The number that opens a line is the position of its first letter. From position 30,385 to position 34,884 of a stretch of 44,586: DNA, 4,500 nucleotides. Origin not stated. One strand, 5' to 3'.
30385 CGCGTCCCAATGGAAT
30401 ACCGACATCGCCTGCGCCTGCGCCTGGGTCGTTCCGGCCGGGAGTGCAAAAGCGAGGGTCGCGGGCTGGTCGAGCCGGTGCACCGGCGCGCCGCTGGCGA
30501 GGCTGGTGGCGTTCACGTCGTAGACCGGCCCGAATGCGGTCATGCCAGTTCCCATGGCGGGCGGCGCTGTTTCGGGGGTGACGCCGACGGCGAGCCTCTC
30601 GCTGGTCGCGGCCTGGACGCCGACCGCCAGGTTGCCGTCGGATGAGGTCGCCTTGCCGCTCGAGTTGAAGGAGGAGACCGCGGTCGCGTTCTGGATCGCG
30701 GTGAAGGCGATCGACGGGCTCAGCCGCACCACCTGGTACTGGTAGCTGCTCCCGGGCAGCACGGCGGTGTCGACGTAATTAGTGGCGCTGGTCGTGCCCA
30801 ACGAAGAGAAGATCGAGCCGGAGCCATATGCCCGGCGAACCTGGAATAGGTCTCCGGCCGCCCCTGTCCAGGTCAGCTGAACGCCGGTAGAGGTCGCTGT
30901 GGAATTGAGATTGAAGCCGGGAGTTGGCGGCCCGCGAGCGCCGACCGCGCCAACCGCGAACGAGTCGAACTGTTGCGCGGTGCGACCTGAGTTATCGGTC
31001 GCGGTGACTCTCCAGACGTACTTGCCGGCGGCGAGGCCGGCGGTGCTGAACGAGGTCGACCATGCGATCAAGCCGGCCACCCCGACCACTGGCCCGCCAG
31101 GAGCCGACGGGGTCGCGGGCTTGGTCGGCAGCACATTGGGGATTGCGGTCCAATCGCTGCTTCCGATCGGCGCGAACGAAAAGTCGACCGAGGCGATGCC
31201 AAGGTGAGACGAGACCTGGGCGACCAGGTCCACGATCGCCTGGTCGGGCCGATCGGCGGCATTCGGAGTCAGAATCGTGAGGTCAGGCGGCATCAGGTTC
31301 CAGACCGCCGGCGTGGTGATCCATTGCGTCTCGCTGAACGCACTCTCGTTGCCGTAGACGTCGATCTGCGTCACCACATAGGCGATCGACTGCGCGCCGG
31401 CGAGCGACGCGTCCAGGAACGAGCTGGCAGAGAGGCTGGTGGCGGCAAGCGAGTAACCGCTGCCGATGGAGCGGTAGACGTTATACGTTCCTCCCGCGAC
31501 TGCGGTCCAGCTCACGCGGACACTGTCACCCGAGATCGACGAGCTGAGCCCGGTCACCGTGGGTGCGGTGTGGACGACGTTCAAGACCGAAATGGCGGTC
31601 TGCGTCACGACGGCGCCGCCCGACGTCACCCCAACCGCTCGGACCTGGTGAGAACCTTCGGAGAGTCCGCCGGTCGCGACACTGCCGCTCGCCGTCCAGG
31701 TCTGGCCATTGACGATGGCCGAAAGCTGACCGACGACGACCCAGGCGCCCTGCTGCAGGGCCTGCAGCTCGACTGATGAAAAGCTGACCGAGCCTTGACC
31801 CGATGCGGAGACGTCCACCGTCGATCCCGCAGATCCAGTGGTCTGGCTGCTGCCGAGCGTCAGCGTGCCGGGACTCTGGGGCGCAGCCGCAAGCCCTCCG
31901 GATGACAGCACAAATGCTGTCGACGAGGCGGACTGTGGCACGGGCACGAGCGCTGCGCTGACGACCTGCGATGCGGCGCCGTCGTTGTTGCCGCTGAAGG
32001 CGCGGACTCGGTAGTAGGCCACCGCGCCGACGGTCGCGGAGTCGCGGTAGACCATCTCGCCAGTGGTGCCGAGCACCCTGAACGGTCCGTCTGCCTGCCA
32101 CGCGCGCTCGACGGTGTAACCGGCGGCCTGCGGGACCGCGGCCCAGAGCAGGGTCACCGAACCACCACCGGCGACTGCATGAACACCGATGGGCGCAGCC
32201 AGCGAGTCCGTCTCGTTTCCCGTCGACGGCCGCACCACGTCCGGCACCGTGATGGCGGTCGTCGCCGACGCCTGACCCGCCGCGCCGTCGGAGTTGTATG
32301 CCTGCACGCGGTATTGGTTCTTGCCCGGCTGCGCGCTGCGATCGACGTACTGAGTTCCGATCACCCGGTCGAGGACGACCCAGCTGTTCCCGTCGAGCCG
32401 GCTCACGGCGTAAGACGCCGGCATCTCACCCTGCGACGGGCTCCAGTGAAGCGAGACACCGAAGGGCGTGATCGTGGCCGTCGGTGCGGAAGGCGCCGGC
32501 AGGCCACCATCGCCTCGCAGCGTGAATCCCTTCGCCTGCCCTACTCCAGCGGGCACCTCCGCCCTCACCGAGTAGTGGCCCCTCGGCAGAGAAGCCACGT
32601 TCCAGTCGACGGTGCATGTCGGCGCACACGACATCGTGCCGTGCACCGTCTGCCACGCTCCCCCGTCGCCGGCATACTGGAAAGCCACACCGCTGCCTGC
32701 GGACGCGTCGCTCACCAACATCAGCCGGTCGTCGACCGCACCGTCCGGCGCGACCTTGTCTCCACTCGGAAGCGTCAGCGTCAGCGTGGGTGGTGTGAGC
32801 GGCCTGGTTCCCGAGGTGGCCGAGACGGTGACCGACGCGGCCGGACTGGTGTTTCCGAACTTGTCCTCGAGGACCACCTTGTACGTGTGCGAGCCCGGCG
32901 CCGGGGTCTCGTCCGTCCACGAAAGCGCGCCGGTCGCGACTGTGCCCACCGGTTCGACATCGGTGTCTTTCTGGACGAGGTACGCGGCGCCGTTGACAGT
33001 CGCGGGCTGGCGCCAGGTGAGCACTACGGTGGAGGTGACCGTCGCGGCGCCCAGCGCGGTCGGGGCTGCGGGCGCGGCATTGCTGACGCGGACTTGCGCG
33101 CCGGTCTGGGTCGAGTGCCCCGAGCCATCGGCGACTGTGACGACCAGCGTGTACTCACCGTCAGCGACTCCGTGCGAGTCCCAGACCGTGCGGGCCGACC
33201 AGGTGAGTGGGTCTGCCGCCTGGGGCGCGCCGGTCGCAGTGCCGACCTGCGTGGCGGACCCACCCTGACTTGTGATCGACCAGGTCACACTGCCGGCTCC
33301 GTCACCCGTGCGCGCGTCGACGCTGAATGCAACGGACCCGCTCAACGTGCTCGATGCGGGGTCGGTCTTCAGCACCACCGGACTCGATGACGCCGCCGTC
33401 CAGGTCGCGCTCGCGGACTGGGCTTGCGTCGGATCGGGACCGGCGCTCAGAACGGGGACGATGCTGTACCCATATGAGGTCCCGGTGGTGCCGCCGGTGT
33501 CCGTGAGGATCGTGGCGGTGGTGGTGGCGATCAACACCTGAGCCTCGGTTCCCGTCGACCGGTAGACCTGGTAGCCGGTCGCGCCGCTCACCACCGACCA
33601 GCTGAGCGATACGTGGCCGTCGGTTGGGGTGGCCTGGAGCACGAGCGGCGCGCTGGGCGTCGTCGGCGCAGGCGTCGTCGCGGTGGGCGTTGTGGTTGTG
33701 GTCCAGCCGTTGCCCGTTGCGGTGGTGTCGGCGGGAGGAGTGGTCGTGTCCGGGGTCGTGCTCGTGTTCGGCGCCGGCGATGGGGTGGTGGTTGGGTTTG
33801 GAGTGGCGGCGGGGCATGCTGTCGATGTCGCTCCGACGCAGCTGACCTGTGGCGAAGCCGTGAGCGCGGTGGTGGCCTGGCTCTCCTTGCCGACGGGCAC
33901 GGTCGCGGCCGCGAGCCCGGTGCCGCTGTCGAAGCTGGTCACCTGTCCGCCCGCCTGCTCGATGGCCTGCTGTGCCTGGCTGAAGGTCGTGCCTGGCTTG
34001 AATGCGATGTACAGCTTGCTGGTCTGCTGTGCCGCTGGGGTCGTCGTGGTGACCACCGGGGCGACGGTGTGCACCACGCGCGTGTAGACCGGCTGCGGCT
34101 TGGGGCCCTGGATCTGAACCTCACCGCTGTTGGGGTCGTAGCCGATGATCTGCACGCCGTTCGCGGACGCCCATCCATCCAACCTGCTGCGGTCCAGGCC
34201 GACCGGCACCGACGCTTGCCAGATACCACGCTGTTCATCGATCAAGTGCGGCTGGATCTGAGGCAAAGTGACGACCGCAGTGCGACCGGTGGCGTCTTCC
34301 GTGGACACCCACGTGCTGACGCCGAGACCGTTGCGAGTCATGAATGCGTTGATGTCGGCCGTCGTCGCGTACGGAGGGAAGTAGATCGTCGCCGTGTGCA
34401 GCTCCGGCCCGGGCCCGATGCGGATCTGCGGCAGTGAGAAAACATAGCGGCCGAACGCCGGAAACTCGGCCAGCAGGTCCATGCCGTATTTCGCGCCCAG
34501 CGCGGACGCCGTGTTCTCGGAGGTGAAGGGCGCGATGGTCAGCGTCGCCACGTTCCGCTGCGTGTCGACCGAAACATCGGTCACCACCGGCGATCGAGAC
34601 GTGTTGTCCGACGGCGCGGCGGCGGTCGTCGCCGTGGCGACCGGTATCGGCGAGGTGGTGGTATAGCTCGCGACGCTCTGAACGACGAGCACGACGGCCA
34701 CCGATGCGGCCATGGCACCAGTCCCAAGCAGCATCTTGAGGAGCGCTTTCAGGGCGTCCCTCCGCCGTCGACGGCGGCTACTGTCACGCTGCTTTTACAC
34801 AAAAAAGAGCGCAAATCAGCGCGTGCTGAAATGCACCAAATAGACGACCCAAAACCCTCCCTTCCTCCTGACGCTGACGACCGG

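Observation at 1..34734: One ORF of at least 11,578 codons, invisible in the supplied ORF track, occupies 78% of the window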

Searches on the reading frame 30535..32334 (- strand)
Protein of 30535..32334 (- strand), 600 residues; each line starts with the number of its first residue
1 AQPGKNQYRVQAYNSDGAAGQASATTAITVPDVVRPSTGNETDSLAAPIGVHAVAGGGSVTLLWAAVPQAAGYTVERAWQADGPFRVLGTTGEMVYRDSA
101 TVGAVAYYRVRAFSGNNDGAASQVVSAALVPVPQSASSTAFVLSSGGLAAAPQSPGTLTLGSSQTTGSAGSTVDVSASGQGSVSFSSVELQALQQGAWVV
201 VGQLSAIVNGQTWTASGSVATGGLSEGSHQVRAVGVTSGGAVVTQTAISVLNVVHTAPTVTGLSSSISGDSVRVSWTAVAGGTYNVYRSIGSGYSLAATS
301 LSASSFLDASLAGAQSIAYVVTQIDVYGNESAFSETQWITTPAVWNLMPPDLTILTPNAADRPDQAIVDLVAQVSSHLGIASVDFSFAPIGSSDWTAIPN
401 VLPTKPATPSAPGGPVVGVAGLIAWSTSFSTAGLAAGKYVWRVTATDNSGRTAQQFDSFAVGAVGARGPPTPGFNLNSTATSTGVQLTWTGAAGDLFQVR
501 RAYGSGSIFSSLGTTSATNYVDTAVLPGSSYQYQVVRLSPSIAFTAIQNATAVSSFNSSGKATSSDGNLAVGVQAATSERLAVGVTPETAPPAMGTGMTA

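Call 44: search_protein_families(library=pfam, proteins=[window:30535-32334:-], max_evalue=1)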
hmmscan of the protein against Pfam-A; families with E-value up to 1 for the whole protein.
window:30535-32334:- (600 aa): 4 families
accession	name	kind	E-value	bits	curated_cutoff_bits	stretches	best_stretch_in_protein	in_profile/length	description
PF22352.2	K319L-like_PKD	-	0.0024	18.3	27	1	427-454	50-77/84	K319L-like, PKD domain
PF07495.19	Y_Y_Y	-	0.096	13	26.6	0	427-453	28-54/65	Y_Y_Y domain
PF18370.7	RGI_lyase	-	0.16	12.8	27.8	0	481-536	15-71/86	Rhamnogalacturonan I lyases beta-sheet domain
PF19077.6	Big_13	-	0.32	11.9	27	1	425-455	64-93/102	Bacterial Ig-like domain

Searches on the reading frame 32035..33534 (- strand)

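Call 44: search_protein_families(library=pfam, proteins=[window:32035-33534:-], max_evalue=1)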
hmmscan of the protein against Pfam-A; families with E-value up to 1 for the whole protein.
window:32035-33534:- (500 aa): 7 families
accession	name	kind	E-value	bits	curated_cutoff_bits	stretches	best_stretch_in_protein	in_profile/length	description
PF05345.18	He_PIG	-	0.00097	20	24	1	200-238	57-94/96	Putative Ig domain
PF19077.6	Big_13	-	0.0077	17.1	27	2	187-237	47-98/102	Bacterial Ig-like domain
PF24421.1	Ig_J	-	0.021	15.4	29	0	383-426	55-98/104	Tip attachment protein J, Ig-like domain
PF01108.23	Tissue_fac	-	0.033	14.5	27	0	343-379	20-57/107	Tissue factor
PF17936.7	Big_6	-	0.072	13.8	27.6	1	198-238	41-82/83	Bacterial Ig domain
PF07044.18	DUF1329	-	0.12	12.1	23.1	1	94-192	67-165/368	Protein of unknown function (DUF1329)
PF21519.2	Tailspike_C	-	0.3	11.5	27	0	199-239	9-48/72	Tailspike protein, C-terminal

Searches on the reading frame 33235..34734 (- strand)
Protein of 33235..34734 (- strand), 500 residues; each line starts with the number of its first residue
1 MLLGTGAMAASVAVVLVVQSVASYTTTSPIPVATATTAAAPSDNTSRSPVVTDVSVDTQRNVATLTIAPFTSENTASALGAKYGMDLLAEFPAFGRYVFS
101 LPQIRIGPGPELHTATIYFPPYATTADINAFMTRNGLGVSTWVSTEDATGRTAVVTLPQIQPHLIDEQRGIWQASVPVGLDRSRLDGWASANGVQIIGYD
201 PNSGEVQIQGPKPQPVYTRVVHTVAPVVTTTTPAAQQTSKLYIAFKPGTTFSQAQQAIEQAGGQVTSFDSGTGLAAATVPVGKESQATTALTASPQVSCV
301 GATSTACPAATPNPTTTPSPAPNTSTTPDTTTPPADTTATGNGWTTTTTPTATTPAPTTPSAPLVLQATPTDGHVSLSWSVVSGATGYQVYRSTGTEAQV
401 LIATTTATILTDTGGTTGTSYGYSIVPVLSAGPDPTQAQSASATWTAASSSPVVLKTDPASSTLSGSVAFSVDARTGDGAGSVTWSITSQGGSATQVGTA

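Call 44: search_protein_families(library=pfam, proteins=[window:33235-34734:-], max_evalue=1)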
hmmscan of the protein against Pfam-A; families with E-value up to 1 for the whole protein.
window:33235-34734:- (500 aa): 2 families
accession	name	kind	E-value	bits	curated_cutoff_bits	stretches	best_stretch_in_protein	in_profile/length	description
PF21910.2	GH85_C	-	0.039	14.8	27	1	373-408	17-52/95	GH85 endohexosaminidases, C-terminal domain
PF16383.10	DUF4992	-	0.11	12.7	29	1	367-392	58-83/183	Domain of unknown function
